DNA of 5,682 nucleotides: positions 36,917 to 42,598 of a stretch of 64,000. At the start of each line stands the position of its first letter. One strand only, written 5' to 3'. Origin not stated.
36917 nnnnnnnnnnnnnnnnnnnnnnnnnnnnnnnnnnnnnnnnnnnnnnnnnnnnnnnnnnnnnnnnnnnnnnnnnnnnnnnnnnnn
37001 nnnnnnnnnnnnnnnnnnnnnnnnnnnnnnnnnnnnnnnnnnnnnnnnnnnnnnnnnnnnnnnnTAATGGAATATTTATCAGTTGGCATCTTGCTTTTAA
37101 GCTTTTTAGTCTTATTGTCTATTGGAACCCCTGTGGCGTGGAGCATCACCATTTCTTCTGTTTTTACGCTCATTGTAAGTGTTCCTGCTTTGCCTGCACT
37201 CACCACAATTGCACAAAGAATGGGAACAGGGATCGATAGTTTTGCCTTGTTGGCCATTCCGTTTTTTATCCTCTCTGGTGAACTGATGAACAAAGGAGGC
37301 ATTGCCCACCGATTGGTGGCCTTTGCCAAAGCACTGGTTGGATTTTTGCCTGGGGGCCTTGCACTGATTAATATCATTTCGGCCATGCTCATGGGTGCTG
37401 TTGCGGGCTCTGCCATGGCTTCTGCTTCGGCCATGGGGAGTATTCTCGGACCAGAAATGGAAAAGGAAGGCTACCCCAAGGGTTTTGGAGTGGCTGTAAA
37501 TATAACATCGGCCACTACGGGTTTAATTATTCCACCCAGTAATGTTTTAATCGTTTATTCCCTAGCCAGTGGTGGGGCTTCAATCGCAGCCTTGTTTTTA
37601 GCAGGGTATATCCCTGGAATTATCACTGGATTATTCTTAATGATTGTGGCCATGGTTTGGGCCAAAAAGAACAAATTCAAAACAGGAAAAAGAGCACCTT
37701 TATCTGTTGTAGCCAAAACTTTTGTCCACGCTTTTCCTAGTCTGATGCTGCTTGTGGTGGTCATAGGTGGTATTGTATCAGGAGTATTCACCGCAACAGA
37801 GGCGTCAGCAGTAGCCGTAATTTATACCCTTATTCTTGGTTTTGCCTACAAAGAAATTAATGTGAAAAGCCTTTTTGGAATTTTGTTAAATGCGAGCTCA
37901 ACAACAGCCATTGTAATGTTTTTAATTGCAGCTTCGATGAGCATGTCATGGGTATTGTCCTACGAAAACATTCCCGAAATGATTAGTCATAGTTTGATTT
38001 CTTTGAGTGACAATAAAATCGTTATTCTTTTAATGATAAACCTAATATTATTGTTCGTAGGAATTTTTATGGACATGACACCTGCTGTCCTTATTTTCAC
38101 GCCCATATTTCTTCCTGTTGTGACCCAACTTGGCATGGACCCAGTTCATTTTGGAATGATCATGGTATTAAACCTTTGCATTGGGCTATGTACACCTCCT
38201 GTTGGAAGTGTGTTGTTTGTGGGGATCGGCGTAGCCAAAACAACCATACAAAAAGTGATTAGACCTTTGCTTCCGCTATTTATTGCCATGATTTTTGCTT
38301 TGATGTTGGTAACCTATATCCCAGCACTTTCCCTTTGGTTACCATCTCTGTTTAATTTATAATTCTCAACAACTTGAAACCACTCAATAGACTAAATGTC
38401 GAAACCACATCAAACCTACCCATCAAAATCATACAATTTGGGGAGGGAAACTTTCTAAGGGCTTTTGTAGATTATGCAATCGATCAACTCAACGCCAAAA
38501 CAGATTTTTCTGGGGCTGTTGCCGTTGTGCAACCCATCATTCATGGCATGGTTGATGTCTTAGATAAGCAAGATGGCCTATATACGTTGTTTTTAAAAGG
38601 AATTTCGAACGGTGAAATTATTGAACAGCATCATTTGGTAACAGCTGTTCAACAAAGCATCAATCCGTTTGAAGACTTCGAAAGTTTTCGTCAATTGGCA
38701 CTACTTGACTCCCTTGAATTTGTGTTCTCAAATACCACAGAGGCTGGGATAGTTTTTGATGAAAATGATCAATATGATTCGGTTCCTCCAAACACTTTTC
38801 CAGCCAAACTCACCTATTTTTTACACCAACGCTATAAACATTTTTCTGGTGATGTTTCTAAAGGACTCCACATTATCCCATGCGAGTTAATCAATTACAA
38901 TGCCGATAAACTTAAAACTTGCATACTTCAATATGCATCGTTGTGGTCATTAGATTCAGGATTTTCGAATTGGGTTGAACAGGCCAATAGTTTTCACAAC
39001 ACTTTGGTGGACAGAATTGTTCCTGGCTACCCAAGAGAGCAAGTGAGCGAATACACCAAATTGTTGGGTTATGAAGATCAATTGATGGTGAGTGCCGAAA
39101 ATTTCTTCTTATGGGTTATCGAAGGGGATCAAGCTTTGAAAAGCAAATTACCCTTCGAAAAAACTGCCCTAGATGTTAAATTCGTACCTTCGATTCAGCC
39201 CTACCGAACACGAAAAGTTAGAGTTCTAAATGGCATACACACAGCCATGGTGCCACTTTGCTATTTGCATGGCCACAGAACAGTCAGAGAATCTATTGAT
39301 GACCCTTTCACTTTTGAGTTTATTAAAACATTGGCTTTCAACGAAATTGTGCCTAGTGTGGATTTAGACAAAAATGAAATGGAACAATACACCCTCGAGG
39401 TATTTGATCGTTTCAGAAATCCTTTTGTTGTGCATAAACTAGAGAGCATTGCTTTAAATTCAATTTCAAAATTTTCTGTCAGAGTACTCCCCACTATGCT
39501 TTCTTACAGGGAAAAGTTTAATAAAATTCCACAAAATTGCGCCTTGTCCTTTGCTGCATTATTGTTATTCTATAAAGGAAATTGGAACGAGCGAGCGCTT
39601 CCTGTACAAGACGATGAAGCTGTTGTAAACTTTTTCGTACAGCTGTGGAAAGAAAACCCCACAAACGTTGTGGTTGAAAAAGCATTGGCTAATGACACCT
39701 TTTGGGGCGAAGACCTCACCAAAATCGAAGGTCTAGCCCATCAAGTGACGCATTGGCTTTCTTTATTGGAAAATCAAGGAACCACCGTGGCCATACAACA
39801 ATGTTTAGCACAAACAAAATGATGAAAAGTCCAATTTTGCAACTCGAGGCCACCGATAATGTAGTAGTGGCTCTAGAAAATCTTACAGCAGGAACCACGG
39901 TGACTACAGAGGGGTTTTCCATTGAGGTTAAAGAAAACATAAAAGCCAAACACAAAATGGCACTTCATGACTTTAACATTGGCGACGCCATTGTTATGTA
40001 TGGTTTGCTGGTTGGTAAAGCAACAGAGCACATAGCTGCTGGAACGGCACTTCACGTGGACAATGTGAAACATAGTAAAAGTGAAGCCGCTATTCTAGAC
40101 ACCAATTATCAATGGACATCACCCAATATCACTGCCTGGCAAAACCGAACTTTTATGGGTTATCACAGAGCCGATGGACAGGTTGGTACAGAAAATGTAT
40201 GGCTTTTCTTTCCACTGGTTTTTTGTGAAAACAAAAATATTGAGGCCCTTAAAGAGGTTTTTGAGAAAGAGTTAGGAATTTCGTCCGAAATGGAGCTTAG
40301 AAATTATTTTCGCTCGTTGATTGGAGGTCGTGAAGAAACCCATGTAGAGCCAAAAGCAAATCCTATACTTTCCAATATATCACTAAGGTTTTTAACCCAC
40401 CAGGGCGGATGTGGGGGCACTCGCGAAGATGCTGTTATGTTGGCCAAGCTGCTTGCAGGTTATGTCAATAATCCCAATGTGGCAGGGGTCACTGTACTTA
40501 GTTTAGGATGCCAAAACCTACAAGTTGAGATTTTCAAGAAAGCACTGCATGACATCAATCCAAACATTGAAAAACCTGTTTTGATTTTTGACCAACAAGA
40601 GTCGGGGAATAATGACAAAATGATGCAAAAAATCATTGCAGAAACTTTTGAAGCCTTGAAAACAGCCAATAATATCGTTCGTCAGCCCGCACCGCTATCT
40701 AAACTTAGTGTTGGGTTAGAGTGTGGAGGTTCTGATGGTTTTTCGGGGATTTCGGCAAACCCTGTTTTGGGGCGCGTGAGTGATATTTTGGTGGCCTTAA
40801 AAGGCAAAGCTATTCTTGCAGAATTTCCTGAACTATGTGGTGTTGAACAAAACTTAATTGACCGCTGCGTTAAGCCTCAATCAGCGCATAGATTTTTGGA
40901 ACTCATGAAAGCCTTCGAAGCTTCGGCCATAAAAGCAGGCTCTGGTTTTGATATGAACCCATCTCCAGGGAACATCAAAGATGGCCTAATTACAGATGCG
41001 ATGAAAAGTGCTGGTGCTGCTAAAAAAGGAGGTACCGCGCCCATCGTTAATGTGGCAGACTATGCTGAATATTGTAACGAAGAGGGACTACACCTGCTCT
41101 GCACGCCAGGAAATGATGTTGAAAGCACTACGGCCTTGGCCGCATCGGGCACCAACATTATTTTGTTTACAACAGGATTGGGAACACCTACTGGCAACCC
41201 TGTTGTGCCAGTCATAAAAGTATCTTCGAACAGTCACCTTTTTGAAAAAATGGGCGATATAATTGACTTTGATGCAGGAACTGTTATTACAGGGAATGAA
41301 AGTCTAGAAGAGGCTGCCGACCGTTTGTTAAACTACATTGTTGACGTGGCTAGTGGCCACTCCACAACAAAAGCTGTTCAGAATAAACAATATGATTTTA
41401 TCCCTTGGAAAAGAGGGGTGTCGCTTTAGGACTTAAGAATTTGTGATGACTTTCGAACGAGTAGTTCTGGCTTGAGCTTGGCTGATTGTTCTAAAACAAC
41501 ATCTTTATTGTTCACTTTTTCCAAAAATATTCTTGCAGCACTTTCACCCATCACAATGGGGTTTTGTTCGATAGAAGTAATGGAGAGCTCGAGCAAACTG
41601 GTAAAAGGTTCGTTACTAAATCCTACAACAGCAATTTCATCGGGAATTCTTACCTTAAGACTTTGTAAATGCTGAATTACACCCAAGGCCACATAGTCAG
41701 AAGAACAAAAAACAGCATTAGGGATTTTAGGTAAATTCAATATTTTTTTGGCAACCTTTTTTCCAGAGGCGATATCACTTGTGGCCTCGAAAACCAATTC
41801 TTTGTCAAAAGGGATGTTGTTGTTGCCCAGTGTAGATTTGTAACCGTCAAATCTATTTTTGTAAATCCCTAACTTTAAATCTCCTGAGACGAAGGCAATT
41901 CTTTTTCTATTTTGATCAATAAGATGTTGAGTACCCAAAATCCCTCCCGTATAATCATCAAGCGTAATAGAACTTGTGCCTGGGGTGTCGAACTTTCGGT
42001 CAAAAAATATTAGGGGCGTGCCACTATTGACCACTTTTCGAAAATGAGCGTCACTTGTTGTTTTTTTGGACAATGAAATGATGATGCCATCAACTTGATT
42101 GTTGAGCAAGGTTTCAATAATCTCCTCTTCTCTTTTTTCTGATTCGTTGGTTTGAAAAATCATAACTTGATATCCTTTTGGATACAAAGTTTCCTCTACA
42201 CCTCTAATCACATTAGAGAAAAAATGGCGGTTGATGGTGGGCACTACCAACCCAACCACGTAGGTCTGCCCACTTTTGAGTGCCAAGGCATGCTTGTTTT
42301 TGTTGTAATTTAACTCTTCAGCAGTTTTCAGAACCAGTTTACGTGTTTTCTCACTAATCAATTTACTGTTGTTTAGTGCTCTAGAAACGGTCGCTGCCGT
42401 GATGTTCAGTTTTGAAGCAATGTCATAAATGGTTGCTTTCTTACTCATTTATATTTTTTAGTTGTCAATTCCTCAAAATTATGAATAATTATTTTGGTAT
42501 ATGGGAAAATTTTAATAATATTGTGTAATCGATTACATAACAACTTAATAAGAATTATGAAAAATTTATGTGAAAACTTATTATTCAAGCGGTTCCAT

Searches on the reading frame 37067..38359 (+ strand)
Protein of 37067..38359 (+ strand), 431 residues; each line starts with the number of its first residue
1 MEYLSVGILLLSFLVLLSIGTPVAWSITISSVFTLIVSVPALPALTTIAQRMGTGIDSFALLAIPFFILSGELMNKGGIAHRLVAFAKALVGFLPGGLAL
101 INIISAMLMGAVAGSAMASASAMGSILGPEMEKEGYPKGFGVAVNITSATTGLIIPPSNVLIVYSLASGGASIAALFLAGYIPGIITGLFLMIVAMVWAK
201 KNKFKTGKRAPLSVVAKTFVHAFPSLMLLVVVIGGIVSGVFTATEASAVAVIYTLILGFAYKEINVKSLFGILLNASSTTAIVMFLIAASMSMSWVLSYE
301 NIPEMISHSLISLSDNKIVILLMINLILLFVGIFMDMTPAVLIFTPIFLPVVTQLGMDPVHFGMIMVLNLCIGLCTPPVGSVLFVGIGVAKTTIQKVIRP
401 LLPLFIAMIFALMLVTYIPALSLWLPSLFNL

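Call 7: search_protein_families(library=pfam, proteins=[window:37067-38359:+], max_evalue=0.00001)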
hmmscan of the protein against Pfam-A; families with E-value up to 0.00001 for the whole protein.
window:37067-38359:+ (431 aa): 1 family
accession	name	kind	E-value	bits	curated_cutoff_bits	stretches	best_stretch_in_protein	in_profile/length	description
PF06808.19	DctM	-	6.9e-121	404.4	23.8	1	10-421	1-413/413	Tripartite ATP-independent periplasmic transporter, DctM component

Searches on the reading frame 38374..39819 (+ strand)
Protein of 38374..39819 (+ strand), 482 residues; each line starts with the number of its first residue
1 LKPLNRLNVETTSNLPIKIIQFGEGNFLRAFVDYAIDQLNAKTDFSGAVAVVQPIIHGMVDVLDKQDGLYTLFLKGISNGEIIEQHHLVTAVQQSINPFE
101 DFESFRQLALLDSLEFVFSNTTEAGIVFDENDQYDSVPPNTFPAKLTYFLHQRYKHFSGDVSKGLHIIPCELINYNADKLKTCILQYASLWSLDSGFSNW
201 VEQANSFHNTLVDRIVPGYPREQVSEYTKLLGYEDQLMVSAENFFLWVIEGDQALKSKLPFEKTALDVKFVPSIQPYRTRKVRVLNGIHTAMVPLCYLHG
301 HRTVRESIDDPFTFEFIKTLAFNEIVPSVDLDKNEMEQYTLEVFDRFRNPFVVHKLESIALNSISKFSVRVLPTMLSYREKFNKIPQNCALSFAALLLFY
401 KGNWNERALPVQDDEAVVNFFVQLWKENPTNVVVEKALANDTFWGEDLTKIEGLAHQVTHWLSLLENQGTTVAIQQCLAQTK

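Call 7: search_protein_families(library=pfam, proteins=[window:38374-39819:+], max_evalue=0.00001)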
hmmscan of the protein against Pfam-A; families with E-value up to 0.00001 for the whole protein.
window:38374-39819:+ (482 aa): 2 families
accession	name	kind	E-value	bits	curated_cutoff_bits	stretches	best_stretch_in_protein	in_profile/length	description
PF01232.29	Mannitol_dh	-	5.9e-36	124.8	27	1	18-261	2-197/199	Mannitol dehydrogenase Rossmann domain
PF08125.19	Mannitol_dh_C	-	7.3e-31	107.6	30.7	1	274-462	2-186/190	Mannitol dehydrogenase C-terminal domain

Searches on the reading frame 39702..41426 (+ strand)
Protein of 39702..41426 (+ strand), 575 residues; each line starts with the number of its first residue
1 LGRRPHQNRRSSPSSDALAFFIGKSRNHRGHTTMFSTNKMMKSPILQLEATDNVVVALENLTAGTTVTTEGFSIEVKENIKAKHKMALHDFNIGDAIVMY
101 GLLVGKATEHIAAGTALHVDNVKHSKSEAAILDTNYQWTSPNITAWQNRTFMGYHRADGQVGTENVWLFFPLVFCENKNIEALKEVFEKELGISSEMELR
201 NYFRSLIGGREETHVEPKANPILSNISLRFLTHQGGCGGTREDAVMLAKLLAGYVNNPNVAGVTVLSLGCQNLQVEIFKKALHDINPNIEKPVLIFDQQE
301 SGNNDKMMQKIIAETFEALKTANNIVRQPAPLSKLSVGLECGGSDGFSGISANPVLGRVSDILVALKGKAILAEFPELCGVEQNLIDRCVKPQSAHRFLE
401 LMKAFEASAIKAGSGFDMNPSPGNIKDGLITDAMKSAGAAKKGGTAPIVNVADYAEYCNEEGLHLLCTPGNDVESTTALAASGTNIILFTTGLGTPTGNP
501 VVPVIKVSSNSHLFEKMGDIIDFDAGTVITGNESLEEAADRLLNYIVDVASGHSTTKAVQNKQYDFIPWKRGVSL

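Call 7: search_protein_families(library=pfam, proteins=[window:39702-41426:+], max_evalue=0.00001)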
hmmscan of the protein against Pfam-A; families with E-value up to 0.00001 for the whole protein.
window:39702-41426:+ (575 aa): 3 families
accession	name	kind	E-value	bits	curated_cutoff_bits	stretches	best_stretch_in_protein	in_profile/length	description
PF20629.2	GD_AH_C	-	8.7e-95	317.1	26.8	1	332-573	1-241/242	D-galactarate/Altronate dehydratase, C-terminal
PF04295.18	GD_AH_second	-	1.2e-32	113.3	27.3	1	153-323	1-136/136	D-galactarate dehydratase/Altronate hydrolase, second domain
PF08666.17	SAF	-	5.5e-08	33.7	21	1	52-123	1-63/63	SAF domain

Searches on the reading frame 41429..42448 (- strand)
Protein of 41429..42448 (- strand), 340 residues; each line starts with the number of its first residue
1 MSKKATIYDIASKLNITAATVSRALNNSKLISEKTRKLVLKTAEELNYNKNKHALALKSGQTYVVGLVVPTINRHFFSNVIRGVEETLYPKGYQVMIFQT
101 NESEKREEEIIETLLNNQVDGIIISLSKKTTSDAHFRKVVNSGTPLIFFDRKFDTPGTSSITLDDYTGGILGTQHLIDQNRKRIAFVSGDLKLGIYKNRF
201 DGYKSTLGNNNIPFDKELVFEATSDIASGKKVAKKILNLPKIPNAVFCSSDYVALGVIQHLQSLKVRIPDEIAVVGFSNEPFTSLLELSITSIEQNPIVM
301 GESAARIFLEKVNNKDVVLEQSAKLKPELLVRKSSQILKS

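Call 8: search_protein_families(library=pfam, proteins=[window:41429-42448:-], max_evalue=0.00001)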
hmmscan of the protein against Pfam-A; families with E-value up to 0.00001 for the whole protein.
window:41429-42448:- (340 aa): 4 families
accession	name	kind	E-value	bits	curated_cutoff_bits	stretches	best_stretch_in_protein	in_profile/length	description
PF00532.27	Peripla_BP_1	-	6.4e-30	105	22.2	1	64-315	3-264/281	Periplasmic binding proteins and sugar binding domain of LacI family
PF13377.12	Peripla_BP_3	-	4.5e-27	95.6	26.5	1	174-335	2-167/167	Periplasmic binding protein-like domain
PF13407.12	Peripla_BP_4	-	2.1e-21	77.1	35.1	1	65-315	1-257/258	Periplasmic binding protein domain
PF00356.27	LacI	-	3.1e-13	49.7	27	1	6-51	1-46/46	Bacterial regulatory proteins, lacI family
